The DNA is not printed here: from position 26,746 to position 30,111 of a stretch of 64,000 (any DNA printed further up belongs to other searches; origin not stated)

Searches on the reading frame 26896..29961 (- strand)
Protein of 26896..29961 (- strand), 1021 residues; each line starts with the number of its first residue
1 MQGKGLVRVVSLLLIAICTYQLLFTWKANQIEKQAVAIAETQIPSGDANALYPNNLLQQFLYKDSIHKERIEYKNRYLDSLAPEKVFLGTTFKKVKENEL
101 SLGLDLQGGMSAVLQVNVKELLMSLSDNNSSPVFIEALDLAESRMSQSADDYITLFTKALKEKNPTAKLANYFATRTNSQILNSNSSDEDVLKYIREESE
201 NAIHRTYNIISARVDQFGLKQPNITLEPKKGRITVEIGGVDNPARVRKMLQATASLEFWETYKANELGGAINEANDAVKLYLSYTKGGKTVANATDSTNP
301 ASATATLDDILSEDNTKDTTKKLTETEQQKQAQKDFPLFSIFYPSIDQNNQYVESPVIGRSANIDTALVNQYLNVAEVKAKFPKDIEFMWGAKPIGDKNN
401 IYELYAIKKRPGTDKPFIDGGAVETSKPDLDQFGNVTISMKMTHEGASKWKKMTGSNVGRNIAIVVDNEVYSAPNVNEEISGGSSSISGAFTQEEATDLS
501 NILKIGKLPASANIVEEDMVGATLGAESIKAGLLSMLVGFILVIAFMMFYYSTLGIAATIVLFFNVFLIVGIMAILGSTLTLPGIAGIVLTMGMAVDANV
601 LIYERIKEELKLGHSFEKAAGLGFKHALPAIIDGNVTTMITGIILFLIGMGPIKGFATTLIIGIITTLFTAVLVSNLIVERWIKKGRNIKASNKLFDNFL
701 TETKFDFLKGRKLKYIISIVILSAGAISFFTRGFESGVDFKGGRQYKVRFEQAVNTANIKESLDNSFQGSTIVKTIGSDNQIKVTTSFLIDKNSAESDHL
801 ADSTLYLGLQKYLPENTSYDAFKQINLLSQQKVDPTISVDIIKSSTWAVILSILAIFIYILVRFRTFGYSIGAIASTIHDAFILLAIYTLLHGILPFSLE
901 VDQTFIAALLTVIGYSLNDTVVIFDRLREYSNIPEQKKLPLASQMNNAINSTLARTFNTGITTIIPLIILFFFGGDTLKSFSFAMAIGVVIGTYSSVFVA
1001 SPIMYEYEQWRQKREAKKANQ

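Call 7: search_protein_families(library=ncbifam, proteins=[window:26896-29961:-])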
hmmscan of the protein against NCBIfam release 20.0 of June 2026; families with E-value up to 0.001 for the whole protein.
window:26896-29961:- (1021 aa): 26 families (the best 25 are shown)
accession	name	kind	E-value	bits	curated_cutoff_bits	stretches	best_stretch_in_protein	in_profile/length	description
NF009585.0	PRK13024.1-5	equivalog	0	1210.1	1037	1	1-1019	1-989/993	protein translocase subunit SecDF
NF009583.0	PRK13024.1-3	subfamily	2.2e-194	647.6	721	1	94-1019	35-745/755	protein translocase subunit SecDF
NF011315.0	PRK14726.1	equivalog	1.3e-165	552.8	1249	2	425-1018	266-838/855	protein translocase subunit SecDF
TIGR01129.1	secD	equivalog_domain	9.1e-133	443.2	244.4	2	102-679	1-397/397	protein translocase subunit SecD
TIGR00916.1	2A0604s01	subfamily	8.1e-118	392.1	148.6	2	443-672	2-231/231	SecD/SecF family protein translocase subunit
NF009581.0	PRK13024.1-1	equivalog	1e-117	394.2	1058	2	467-1019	195-741/752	protein translocase subunit SecDF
TIGR00966.2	transloc_SecF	equivalog_domain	4.3e-106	354.5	160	2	705-1005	1-277/279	protein translocase subunit SecF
NF009580.0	PRK13023.1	equivalog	2.5e-103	346.8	1153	1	420-1009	184-752/775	protein translocase subunit SecDF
NF009584.0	PRK13024.1-4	equivalog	2e-101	340.6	1171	2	468-1015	194-739/759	protein translocase subunit SecDF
NF009540.0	PRK12911.1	equivalog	3.9e-96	322.7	1878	1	442-1004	821-1391/1403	bifunctional preprotein translocase subunit SecD/SecF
NF009545.0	PRK12933.1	equivalog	1.4e-81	274.8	728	3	415-681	313-592/604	protein translocase subunit SecD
NF009582.0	PRK13024.1-2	equivalog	1.5e-74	251.5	723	1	452-1020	257-837/859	protein translocase subunit SecDF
NF046001.1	SecDF_plasm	equivalog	3.3e-46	157.8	500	1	487-1020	308-859/878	protein translocase subunit SecDF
NF006218.0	PRK08343.1-4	subfamily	3.4e-41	141.4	383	2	436-681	136-387/392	preprotein translocase subunit SecD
NF037998.2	RND_1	equivalog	1.3e-26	92.6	400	2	529-684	444-600/1237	protein translocase SecDF, variant type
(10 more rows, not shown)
